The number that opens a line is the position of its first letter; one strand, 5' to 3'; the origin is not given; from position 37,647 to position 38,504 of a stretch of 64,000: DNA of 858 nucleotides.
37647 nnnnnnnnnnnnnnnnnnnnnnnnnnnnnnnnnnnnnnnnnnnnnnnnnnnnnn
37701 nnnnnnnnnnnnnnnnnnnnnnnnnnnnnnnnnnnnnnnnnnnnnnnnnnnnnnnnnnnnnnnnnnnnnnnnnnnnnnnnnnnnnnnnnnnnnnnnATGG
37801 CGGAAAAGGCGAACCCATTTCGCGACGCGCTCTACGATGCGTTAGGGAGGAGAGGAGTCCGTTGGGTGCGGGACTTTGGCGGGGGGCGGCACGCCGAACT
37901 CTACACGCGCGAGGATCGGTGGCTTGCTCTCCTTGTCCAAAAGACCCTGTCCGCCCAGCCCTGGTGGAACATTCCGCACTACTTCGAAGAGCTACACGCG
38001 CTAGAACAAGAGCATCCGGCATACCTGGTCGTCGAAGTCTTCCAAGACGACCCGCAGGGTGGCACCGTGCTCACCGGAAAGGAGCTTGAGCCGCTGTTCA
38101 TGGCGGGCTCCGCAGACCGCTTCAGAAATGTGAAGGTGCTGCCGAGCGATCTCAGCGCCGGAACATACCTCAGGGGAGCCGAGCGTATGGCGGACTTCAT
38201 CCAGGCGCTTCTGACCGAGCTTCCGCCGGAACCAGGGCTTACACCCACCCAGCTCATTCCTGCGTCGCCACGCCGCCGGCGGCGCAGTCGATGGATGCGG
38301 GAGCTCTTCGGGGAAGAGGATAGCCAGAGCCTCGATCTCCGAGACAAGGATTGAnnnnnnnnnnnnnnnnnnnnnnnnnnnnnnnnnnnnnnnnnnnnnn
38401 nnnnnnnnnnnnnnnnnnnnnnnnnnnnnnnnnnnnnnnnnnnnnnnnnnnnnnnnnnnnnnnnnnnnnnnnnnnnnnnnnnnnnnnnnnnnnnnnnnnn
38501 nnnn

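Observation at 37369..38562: Low-GC islet bracketed by ~180-bp direct repeats, carrying an uncharacterised 185-aa gene, next to a patatin-like phospholipase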

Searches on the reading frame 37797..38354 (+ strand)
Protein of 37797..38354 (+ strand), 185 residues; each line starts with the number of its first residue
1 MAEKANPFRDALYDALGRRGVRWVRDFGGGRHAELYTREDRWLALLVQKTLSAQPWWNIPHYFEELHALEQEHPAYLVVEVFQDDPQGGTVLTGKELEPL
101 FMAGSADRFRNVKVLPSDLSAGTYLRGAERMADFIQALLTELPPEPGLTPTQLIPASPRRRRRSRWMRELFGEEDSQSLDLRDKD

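Call 7: search_protein_families(library=pfam, proteins=[window:37797-38354:+], max_evalue=0.01)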
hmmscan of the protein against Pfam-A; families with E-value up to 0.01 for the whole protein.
window:37797-38354:+ (185 aa): 0 families

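Call 8: search_protein_families(library=padloc, proteins=[window:37797-38354:+], max_evalue=0.1)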
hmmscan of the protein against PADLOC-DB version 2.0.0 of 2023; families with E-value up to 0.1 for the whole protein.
window:37797-38354:+ (185 aa): 0 families

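Call 9: search_protein_families(library=ncbifam, proteins=[window:37797-38354:+], max_evalue=0.1)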
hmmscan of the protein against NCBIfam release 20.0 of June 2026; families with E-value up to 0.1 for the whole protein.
window:37797-38354:+ (185 aa): 0 families

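Call 11: find_homologous_proteins(query=window:37797-38354:+)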
Query window:37797-38354:+ (185 aa): 10 proteins with E <= 0.001 among 450 candidates.
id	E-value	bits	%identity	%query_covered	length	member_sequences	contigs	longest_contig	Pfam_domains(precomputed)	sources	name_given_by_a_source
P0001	5.3e-121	419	100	100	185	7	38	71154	-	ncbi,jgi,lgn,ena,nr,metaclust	ncbi:MAG: hypothetical protein E6J55_17145 [Deltaproteobacteria bacterium]|nr:MAG: hypothetical prot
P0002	1.1e-100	353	85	100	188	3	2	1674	-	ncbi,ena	-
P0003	4.2e-97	341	83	100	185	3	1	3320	-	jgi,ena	-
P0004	2.2e-86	306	78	85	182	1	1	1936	-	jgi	jgi:hypothetical protein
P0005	2.2e-61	225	84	64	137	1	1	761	-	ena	-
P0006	1.9e-58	215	61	95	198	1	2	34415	-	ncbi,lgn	-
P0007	2.9e-56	208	94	52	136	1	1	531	-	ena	-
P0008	7.2e-52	194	51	96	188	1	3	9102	-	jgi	jgi:hypothetical protein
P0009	1.4e-47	180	66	65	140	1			-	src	-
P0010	1.1e-27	115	48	64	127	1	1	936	-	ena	-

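Call 12: find_encoding_contigs(protein=P0001, flank=6000, max_places=10)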
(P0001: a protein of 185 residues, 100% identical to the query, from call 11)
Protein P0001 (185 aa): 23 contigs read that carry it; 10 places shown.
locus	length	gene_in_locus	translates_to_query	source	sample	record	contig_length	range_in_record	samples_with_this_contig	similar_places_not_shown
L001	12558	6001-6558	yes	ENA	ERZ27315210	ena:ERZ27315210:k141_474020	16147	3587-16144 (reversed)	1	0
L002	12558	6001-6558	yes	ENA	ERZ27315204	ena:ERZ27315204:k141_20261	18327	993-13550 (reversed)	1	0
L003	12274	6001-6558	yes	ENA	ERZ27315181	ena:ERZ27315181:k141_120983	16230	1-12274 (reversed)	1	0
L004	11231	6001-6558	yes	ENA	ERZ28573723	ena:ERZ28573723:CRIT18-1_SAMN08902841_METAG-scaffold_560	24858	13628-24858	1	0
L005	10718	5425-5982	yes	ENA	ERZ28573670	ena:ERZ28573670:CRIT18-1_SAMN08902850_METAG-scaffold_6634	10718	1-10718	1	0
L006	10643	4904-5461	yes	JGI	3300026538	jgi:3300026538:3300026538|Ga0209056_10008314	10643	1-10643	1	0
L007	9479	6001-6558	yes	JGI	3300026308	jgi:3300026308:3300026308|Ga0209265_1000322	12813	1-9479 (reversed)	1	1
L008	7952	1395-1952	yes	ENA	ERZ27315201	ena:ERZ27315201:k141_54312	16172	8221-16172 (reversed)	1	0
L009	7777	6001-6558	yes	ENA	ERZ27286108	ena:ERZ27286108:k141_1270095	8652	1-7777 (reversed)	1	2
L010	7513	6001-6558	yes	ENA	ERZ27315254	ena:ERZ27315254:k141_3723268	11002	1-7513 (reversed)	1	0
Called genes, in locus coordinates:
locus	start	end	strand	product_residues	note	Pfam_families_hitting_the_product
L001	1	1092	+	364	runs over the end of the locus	?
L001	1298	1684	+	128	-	PF01597:GCV_H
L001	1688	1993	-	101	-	PF04977:DivIC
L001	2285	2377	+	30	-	-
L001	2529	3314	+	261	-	PF00561:Abhydrolase_1 (weak), PF12146:Hydrolase_4 (faint), PF12697:Abhydrolase_6, PF06821:Ser_hydrolase (weak)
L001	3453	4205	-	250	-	PF01507:PAPS_reduct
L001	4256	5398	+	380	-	PF00108:Thiolase_N, PF02803:Thiolase_C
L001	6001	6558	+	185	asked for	-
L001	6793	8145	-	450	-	PF01734:Patatin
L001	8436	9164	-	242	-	PF00483:NTP_transferase, PF12804:NTP_transf_3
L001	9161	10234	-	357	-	PF01636:APH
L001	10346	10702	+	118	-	PF00507:Oxidored_q4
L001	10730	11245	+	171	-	PF00329:Complex1_30kDa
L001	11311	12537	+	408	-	PF00346:Complex1_49kDa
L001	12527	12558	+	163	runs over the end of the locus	PF01257:2Fe-2S_thioredx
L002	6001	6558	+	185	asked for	-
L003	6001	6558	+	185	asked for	-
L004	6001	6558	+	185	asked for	-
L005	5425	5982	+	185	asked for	-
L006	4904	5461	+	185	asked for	-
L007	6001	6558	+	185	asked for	-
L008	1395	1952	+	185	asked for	-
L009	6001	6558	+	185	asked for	-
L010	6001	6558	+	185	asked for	-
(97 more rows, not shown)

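Call 13: find_encoding_contigs(protein=P0006, flank=6000, max_places=6)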
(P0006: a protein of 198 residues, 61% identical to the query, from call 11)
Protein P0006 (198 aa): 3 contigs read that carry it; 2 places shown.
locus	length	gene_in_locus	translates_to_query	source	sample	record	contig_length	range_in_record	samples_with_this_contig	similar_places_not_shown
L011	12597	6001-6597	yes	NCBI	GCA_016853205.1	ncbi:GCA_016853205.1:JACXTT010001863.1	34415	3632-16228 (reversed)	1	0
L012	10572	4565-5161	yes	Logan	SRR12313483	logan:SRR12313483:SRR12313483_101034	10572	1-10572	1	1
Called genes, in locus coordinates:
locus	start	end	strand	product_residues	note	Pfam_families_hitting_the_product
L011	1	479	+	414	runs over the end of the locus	-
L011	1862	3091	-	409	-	PF00657:Lipase_GDSL, PF13472:Lipase_GDSL_2 (weak)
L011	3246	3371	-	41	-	-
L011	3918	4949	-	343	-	-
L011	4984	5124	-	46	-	-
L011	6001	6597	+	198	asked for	-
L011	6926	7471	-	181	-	PF13365:Trypsin_2 (weak)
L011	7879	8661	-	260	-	-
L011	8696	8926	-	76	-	PF07927:HicA_toxin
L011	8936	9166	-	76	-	PF15919:HicB_lk_antitox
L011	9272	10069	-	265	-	PF04492:Phage_rep_O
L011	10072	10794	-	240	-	PF02195:ParB_N, PF17762:HTH_ParB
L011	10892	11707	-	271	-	PF00142:Fer4_NifH (weak), PF01656:CbiA, PF06564:CBP_BcsQ (weak), PF09140:MipZ (faint), PF10609:ParA (weak), PF13614:AAA_31, PF00142:Fer4_NifH (weak)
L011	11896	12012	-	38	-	-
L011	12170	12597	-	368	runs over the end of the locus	PF16701:Ad_Cy_reg (weak), PF00211:Guanylate_cyc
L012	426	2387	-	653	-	PF00657:Lipase_GDSL, PF13472:Lipase_GDSL_2 (weak)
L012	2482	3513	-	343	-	-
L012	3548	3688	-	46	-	-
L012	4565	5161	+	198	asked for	-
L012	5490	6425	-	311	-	PF13365:Trypsin_2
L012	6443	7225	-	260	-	-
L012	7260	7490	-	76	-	PF07927:HicA_toxin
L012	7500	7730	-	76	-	PF15919:HicB_lk_antitox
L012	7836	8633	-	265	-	PF04492:Phage_rep_O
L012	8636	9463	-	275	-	PF02195:ParB_N, PF17762:HTH_ParB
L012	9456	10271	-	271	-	PF00142:Fer4_NifH (weak), PF01656:CbiA, PF06564:CBP_BcsQ (weak), PF09140:MipZ (faint), PF10609:ParA (weak), PF13614:AAA_31, PF00142:Fer4_NifH (weak)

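Call 14: find_encoding_contigs(protein=P0008, flank=6000, max_places=6)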
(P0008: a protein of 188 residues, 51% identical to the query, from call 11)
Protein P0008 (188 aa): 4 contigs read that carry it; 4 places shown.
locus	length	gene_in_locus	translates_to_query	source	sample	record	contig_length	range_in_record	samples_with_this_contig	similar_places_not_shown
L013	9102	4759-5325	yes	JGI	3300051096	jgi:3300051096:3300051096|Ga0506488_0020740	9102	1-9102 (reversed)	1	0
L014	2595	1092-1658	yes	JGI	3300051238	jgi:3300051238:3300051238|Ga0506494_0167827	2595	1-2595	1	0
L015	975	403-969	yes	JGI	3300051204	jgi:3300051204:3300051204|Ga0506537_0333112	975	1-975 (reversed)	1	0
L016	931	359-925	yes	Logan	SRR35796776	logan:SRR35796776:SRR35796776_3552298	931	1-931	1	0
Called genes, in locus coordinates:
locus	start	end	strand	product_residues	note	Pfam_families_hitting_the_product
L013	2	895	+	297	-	?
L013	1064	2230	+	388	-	PF13091:PLDc_2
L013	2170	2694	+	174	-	PF13091:PLDc_2 (weak)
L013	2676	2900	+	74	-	-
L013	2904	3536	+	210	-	-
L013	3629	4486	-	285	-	-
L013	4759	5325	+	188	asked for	-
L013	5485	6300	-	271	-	PF12705:PDDEXK_1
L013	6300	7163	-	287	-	-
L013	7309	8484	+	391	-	PF02534:T4SS-DNA_transf (faint), PF10412:TrwB_AAD_bind, PF01935:DUF87 (weak), PF13401:AAA_22 (faint), PF12696:TraG-D_C (faint)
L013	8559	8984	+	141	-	PF04002:RadC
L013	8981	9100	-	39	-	?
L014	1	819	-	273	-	?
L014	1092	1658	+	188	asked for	-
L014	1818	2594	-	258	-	?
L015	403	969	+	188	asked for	-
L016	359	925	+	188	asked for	-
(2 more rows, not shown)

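Call 15: find_encoding_contigs(protein=P0003, flank=6000, max_places=4)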
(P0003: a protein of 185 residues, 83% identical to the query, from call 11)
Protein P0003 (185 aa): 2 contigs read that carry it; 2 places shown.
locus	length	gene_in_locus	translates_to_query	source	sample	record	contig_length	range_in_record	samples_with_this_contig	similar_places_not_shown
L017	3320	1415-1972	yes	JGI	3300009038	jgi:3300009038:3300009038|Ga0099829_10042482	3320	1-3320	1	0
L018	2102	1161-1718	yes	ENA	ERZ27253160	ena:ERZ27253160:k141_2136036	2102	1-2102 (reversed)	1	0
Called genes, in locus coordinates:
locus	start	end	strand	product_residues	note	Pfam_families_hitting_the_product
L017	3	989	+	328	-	?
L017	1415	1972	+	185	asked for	-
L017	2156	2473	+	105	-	-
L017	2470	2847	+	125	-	PF15731:MqsA_antitoxin (weak), PF13560:HTH_31 (weak), PF01381:HTH_3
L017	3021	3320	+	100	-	?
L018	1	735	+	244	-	?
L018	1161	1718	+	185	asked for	-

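Call 16: find_encoding_contigs(protein=P0002, flank=6000, max_places=4)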
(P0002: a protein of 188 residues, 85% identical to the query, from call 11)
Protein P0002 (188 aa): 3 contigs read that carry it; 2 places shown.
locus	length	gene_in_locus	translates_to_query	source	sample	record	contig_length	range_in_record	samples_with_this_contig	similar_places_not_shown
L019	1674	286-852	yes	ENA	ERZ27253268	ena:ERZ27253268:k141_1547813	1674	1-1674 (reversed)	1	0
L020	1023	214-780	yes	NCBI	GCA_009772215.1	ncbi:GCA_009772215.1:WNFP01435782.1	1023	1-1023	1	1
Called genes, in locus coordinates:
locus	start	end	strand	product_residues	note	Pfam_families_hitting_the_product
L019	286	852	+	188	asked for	-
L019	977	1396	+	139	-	-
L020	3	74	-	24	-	?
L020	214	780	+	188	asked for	-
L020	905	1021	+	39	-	?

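Call 17: find_encoding_contigs(protein=P0004, flank=6000, max_places=4)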
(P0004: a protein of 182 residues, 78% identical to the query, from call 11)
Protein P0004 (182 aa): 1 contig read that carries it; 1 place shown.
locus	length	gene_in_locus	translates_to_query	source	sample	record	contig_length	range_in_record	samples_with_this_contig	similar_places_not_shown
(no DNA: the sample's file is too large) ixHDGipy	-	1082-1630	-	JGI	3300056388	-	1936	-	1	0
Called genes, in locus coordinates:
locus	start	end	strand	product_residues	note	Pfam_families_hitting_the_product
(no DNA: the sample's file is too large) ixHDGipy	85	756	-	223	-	PF13365:Trypsin_2 (weak)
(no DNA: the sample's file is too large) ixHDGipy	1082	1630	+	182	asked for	-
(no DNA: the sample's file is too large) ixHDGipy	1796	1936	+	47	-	?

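Call 24: search_protein_families(library=phrogs, alignment_id=A2, max_evalue=0.1)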
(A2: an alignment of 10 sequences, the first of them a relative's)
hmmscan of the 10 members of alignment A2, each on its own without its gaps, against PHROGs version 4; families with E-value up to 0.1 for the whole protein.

A. member 1, P0001 (185 aa): 0 families

B. families by the number of members that match (of 10 scanned): 1 family
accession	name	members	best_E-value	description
phrog_1757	-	1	0.098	-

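Call 30: predict_structure(alignment_id=A2)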
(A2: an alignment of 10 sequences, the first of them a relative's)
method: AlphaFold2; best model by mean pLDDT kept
length: 185 residues; sequences in the alignment: 10
mean_pLDDT: 84.9   pTM: 0.78
mean pLDDT of the five models: 84.9, 78.4, 76.8, 64.7, 47.6
residues with pLDDT >= 90: 131; 70-90: 21; 50-70: 6; < 50: 27
segments of 3 or more residues with pLDDT < 50: 1-3, 158-165, 171-185
pLDDT, mean of each block of 10 residues (from residue 1): 73 98 92 95 95 86 95 98 94 97 90 93 97 98 96 73 49 36 32
secondary structure, 60 per line:
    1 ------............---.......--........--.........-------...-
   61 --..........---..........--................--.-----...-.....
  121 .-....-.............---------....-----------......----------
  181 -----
elements in order: H7-18 E22-28 E31-38 E41-49 E57-59 H63-72 E76-85 E88-93 H94-103 E112-114 H116-121 E123-126 H128-140 H150-153 H165-170

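Call 36: search_protein_representatives(alignment_id=A2)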
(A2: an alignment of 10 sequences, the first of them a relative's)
Query: 10 sequences, 175 profile positions. Proteins with E-value up to 0.001 (for the whole library): 12; up to 1e-10: 8; up to 1e-30: 5. The best 12 are listed.
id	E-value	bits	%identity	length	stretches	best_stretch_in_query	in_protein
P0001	8.4e-94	328.4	-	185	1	1-173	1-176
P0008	2.4e-80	284.6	-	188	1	1-173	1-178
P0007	4.6e-59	215.3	-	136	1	1-131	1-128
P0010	1.3e-53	197.6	-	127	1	1-121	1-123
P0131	1.5e-32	128.9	-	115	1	66-171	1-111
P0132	7.9e-16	74.5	-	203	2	1-100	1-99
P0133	9.5e-12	61.2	-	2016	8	77-147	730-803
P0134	1.6e-11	60.5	-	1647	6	78-140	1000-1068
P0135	1.5e-09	54.1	-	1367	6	85-155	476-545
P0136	4.2e-08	49.4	-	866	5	71-161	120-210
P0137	4.6e-05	39.4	-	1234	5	74-132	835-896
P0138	5.8e-04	35.9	-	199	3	55-79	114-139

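Call 37: search_protein_families(library=pfam, proteins=[P0132, P0133, P0134, P0136, P0138, P0131], max_evalue=0.001)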
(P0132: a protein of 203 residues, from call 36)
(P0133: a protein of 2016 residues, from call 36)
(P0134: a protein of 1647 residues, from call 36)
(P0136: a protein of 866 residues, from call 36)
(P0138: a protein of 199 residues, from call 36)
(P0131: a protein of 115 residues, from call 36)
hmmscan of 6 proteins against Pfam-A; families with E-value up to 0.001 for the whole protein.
P0132 (203 aa): 0 families

P0133 (2016 aa): 9 families
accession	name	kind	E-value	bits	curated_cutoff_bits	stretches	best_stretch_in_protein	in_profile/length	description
PF12860.13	PAS_7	-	0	1012.8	27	14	645-758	1-114/115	PAS fold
PF00989.32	PAS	-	2.4e-44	150.4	22.6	1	1022-1124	2-99/113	PAS fold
PF13188.13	PAS_8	-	4.5e-44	147.4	21.8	2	1641-1686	3-48/65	PAS domain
PF08448.16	PAS_4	-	1.1e-39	135.5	23.1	1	1645-1755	1-108/110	PAS fold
PF02518.31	HATPase_c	-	9.4e-28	97.3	26.4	1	1887-1998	2-110/111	Histidine kinase-, DNA gyrase B-, and HSP90-like ATPase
PF00512.31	HisKA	-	7.3e-20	71.2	26.9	1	1775-1839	1-65/66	His Kinase A (phospho-acceptor) domain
PF13426.13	PAS_9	-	1.8e-10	41.4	27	0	780-880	5-102/103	PAS domain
PF03876.22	SHS2_Rpb7-N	-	8.6e-09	35.8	24.8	0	1243-1262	32-51/57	SHS2 domain found in N terminus of Rpb7p/Rpc25p/MJ0397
PF19419.5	DUF5983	-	0.00032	21.4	27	0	1242-1293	34-82/90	Family of unknown function (DUF5983) C-terminal domain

P0134 (1647 aa): 6 families
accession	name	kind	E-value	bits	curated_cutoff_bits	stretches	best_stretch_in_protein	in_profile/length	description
PF12860.13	PAS_7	-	5.6e-244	794.1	27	11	406-517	1-114/115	PAS fold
PF02518.31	HATPase_c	-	4.1e-26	92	26.4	1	1528-1639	2-110/111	Histidine kinase-, DNA gyrase B-, and HSP90-like ATPase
PF08448.16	PAS_4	-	4.3e-26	91.8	23.1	1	1042-1145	2-108/110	PAS fold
PF13188.13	PAS_8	-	3.3e-20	71.6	21.8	0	401-440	2-43/65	PAS domain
PF00989.32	PAS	-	6.7e-20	71.6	22.6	0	402-493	3-89/113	PAS fold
PF00512.31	HisKA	-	7.8e-18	64.7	26.9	1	1416-1480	1-65/66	His Kinase A (phospho-acceptor) domain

P0136 (866 aa): 4 families
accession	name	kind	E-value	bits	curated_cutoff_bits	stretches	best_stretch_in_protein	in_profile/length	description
PF12860.13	PAS_7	-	2.3e-115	379.5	27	6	296-408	2-114/115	PAS fold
PF08448.16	PAS_4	-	3e-15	56.9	23.1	1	42-151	1-109/110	PAS fold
PF13188.13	PAS_8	-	1.1e-07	32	21.8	0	38-95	3-60/65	PAS domain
PF00989.32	PAS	-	3.9e-06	27.3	22.6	0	38-130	3-89/113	PAS fold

P0138 (199 aa): 1 family
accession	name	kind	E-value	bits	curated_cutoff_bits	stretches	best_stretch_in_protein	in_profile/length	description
PF23816.1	DUF7187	-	5.5e-05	23.9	27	0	13-32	45-64/71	Family of unknown function (DUF7187)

P0131 (115 aa): 0 families

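Call 48: fold_search(model_id=the predicted structure, library=viral)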
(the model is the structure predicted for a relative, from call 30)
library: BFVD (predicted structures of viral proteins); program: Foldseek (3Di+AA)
matches with E <= 10: 610; with E <= 0.001: 1
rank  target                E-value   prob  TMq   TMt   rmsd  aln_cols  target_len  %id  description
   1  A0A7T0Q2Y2            5.1e-04  1.00  0.37  0.45   6.8       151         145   15  (no name in the UniProt tables at hand)
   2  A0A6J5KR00            1.0e-03  0.99  0.34  0.41   6.4       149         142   12  Uncharacterized protein [uncultured Caudovirales phage]
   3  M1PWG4                1.1e-03  1.00  0.40  0.42   6.4       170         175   14  (no name in the UniProt tables at hand)
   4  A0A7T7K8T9            1.2e-03  1.00  0.49  0.66   4.0       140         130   13  (no name in the UniProt tables at hand)
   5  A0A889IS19            1.3e-03  1.00  0.50  0.62   4.8       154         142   12  (no name in the UniProt tables at hand)
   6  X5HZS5                1.3e-03  1.00  0.46  0.49  11.8       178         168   18  Uncharacterized protein [Pseudomonas phage KPP25]
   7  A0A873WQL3            2.0e-03  1.00  0.45  0.56   4.6       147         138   14  (no name in the UniProt tables at hand)
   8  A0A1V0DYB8            2.5e-03  1.00  0.51  0.62   4.0       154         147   16  Uncharacterized protein [Dinoroseobacter phage vB_DshS-R5C]
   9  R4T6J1                3.4e-03  1.00  0.42  0.52   4.7       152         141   11  Holliday junction resolvase [Haloarcula hispanica tailed virus 1]
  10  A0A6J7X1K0            3.6e-03  0.94  0.37  0.37  11.6       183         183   10  Uncharacterized protein [uncultured Caudovirales phage]
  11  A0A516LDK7            4.6e-03  0.99  0.43  0.51   4.5       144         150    9  (no name in the UniProt tables at hand)
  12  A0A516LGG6            4.6e-03  0.99  0.41  0.53   5.2       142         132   10  (no name in the UniProt tables at hand)
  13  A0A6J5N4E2            4.6e-03  0.90  0.34  0.33   9.8       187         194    7  Uncharacterized protein [uncultured Caudovirales phage]
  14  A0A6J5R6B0            5.2e-03  1.00  0.45  0.61   3.9       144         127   10  Uncharacterized protein [uncultured Caudovirales phage]
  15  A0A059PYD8            6.6e-03  0.90  0.36  0.34  10.1       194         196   11  Uncharacterized protein [Anabaena phage A-4L]
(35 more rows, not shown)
